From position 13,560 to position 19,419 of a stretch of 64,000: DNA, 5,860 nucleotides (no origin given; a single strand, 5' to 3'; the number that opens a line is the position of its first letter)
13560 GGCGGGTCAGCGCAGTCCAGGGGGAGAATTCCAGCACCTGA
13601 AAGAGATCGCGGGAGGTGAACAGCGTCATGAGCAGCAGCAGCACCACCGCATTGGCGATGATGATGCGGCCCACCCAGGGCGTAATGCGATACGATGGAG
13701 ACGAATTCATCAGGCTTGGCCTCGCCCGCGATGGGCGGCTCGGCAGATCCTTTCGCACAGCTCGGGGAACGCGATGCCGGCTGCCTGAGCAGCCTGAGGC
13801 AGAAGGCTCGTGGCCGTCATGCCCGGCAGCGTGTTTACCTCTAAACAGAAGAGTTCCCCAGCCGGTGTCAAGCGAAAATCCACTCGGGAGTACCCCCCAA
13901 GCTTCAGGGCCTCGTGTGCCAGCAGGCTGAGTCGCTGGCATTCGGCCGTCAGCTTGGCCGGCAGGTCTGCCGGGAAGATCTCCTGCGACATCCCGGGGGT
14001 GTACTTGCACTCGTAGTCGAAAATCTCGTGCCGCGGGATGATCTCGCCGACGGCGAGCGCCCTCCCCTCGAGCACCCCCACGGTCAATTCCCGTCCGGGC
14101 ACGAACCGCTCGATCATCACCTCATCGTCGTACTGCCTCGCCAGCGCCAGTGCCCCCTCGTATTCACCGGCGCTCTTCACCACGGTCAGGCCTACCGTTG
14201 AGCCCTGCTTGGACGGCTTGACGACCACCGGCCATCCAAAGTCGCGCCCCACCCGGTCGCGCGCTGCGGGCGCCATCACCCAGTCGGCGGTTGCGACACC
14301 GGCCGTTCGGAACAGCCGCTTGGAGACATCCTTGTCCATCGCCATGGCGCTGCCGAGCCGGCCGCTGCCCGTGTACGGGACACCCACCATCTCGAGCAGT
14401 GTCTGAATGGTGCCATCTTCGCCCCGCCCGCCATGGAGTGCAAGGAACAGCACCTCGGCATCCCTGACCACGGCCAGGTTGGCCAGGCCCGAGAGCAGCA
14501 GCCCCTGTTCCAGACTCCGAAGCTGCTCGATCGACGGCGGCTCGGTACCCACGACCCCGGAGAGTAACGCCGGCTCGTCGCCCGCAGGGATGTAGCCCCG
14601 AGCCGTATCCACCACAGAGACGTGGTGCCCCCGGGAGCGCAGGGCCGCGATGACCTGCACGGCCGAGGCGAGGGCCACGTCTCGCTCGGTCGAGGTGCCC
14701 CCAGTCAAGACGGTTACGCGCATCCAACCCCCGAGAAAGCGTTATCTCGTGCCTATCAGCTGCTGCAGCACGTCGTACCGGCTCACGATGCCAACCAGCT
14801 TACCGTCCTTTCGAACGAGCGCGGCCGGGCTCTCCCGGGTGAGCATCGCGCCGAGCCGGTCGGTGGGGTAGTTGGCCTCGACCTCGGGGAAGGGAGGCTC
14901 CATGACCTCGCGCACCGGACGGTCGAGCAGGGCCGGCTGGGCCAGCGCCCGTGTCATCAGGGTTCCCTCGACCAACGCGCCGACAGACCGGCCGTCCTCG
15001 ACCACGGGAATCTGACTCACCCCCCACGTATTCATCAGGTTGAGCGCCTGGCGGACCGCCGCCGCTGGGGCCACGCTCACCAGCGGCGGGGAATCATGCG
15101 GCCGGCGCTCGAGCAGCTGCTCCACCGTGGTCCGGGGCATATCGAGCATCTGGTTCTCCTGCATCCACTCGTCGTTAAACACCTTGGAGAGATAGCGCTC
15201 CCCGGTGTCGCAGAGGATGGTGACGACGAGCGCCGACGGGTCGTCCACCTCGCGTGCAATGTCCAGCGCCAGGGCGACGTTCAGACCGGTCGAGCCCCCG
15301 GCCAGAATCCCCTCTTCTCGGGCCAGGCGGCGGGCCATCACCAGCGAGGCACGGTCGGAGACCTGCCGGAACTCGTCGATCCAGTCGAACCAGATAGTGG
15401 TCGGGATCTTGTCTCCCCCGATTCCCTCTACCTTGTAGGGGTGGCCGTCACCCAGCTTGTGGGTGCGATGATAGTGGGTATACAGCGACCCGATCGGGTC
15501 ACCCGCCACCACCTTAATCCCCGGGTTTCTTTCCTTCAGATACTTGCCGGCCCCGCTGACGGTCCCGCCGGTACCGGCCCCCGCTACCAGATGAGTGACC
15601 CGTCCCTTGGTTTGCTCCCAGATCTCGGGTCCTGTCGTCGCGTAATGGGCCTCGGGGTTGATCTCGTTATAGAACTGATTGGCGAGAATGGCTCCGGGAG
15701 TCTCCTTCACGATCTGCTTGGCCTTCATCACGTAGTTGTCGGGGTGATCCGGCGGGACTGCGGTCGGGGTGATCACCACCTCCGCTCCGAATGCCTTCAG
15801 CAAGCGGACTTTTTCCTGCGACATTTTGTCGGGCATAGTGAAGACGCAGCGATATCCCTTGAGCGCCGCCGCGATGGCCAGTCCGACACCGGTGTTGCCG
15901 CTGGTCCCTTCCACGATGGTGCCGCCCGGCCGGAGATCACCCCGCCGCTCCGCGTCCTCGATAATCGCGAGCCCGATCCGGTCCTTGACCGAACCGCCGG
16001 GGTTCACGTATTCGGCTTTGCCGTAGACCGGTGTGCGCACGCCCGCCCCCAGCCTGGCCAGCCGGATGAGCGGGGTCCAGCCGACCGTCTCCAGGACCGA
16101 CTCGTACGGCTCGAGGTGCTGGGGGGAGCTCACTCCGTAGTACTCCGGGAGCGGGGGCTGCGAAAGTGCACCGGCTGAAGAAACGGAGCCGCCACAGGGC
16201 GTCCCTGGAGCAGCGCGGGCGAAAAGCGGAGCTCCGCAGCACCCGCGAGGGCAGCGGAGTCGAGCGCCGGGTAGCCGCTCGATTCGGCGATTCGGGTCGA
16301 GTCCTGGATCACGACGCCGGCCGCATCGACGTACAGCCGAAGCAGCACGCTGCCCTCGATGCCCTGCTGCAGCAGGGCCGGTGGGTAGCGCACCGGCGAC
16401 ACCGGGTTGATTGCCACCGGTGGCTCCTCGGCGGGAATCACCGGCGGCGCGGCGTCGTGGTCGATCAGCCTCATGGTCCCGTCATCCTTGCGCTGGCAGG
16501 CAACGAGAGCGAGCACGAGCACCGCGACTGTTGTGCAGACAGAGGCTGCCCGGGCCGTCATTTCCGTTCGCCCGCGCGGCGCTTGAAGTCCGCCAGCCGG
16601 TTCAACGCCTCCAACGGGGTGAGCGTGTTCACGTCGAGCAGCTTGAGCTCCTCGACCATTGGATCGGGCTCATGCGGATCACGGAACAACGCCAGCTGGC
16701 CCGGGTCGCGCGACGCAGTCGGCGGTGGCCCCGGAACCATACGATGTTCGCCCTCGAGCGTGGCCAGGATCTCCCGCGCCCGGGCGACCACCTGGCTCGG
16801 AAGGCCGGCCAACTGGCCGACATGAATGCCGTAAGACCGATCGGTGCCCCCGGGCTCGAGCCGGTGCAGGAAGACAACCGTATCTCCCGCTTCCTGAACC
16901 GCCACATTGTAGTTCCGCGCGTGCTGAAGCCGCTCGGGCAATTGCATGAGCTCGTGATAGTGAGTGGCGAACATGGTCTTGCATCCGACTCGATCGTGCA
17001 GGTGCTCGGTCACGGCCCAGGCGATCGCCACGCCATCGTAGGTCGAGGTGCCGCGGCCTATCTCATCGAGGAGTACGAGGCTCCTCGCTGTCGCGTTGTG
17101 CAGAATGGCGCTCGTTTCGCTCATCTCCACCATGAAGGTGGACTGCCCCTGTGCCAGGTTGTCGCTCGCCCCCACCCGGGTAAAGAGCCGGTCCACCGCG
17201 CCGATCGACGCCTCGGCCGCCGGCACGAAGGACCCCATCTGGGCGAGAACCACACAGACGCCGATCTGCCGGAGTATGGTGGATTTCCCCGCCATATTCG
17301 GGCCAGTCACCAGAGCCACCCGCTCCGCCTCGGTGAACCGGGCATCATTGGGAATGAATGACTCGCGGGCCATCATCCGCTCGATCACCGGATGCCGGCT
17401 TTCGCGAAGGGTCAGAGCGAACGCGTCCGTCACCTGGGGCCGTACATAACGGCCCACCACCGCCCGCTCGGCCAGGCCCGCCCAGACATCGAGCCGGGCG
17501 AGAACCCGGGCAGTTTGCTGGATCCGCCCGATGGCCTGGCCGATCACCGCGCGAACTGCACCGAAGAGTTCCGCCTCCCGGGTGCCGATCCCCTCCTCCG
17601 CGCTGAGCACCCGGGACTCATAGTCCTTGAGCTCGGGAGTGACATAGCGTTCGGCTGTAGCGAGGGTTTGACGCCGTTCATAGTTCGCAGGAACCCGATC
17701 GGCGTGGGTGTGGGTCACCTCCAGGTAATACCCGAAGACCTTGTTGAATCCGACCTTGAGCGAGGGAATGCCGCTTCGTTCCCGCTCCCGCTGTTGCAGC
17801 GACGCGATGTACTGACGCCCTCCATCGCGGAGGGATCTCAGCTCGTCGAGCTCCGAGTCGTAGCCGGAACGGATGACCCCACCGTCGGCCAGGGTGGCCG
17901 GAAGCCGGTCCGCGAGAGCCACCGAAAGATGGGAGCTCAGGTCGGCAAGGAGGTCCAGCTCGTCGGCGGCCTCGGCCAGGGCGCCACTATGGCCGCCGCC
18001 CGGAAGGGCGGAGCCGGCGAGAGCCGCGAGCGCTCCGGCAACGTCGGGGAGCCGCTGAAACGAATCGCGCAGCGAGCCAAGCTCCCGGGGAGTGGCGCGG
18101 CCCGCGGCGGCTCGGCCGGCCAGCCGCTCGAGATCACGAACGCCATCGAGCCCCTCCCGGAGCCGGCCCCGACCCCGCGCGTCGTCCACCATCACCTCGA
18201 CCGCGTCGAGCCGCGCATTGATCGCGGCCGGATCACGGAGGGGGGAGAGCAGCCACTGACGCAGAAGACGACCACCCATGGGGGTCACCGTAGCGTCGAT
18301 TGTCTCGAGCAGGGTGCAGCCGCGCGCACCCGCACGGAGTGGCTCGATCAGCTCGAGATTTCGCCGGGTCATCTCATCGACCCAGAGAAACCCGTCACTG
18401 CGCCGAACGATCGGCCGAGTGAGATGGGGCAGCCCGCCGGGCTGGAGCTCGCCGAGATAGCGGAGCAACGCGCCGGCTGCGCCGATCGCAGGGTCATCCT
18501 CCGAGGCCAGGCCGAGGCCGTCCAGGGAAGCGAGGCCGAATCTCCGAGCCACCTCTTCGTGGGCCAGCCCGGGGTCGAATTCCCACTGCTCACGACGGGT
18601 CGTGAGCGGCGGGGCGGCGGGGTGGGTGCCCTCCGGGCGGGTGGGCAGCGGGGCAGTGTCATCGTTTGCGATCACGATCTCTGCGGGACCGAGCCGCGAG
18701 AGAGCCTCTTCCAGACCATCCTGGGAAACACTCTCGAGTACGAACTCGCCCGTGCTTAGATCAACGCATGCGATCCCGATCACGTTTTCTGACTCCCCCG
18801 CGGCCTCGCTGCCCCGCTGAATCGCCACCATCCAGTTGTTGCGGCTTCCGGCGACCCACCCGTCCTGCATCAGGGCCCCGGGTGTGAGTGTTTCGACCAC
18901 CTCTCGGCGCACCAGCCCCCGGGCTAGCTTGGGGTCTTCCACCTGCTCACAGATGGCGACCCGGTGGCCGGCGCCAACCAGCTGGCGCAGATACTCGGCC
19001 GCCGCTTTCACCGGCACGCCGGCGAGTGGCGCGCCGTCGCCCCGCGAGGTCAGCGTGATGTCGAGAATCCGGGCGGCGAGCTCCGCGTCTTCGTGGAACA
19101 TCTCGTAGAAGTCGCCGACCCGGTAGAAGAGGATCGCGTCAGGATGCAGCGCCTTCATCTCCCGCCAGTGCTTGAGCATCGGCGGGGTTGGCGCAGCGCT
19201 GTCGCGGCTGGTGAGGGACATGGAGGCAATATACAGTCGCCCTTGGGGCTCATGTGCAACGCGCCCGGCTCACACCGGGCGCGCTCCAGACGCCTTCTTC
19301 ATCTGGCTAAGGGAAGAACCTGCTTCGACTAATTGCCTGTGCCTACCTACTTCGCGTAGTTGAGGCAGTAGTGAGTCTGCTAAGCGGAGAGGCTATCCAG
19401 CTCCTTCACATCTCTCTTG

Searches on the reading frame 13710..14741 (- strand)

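Call 35: search_protein_families(library=pfam, proteins=[window:13710-14741:-], max_evalue=0.001)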
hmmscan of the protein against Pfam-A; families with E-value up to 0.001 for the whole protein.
window:13710-14741:- (343 aa): 4 families
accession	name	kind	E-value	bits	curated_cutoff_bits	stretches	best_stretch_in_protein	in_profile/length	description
PF07478.18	Dala_Dala_lig_C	-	3.8e-52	177.2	24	1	149-332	15-202/204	D-ala D-ala ligase C-terminus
PF01820.27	Dala_Dala_lig_N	-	3.4e-22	79.7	34.6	1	8-126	1-121/121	D-ala D-ala ligase N-terminus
PF02222.28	ATP-grasp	-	2.6e-06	27.6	27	1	143-223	2-86/179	ATP-grasp domain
PF02786.22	CPSase_L_D2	-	0.00077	19.5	19.8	0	162-304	31-178/211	Carbamoyl-phosphate synthase L chain, ATP binding domain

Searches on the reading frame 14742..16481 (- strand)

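Call 35: search_protein_families(library=pfam, proteins=[window:14742-16481:-], max_evalue=0.001)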
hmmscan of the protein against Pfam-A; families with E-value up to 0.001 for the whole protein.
window:14742-16481:- (579 aa): 2 families
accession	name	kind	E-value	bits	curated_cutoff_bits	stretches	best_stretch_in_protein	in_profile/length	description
PF00291.31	PALP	-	7.4e-75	252.4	35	1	131-425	3-295/295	Pyridoxal-phosphate dependent enzyme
PF00571.33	CBS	-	7.3e-12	45.9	24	2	464-506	6-49/57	CBS domain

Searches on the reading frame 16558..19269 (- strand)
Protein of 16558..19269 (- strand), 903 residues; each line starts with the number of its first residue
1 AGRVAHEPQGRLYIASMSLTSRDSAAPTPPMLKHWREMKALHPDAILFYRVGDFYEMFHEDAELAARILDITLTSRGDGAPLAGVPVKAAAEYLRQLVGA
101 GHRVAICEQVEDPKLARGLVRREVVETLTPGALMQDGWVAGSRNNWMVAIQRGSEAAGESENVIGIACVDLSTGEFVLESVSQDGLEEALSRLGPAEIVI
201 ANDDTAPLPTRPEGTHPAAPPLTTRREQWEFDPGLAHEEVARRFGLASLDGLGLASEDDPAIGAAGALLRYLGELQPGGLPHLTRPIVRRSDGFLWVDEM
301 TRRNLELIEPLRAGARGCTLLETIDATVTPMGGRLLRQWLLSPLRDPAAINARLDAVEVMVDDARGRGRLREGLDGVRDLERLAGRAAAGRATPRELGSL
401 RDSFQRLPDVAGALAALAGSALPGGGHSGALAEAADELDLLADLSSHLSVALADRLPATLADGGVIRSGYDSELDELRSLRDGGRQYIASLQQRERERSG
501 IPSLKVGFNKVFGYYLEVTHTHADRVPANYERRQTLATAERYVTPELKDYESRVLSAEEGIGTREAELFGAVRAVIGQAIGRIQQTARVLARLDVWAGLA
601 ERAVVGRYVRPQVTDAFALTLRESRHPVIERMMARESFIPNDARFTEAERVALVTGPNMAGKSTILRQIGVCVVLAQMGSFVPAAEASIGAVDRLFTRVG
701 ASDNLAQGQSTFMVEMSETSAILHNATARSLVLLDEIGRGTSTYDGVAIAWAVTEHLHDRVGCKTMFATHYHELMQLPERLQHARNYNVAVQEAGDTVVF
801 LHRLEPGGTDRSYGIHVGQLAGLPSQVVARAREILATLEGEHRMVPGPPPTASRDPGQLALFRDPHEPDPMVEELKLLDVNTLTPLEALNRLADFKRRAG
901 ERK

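Call 35: search_protein_families(library=pfam, proteins=[window:16558-19269:-], max_evalue=0.001)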
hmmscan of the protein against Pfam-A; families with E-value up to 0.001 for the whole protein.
window:16558-19269:- (903 aa): 5 families
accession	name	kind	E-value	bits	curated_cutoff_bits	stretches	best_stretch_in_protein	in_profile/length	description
PF00488.27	MutS_V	-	2.8e-84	282.2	30.2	1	653-839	2-188/188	MutS domain V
PF05192.23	MutS_III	-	7.2e-45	154.1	34.1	1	301-600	2-194/194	MutS domain III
PF01624.25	MutS_I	-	9.2e-38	129.4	20.6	1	30-136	2-112/113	MutS domain I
PF05190.23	MutS_IV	-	7e-31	106.8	22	1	469-559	1-91/92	MutS family domain IV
PF05188.22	MutS_II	-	4.5e-22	79.3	25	1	146-283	2-132/133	MutS domain II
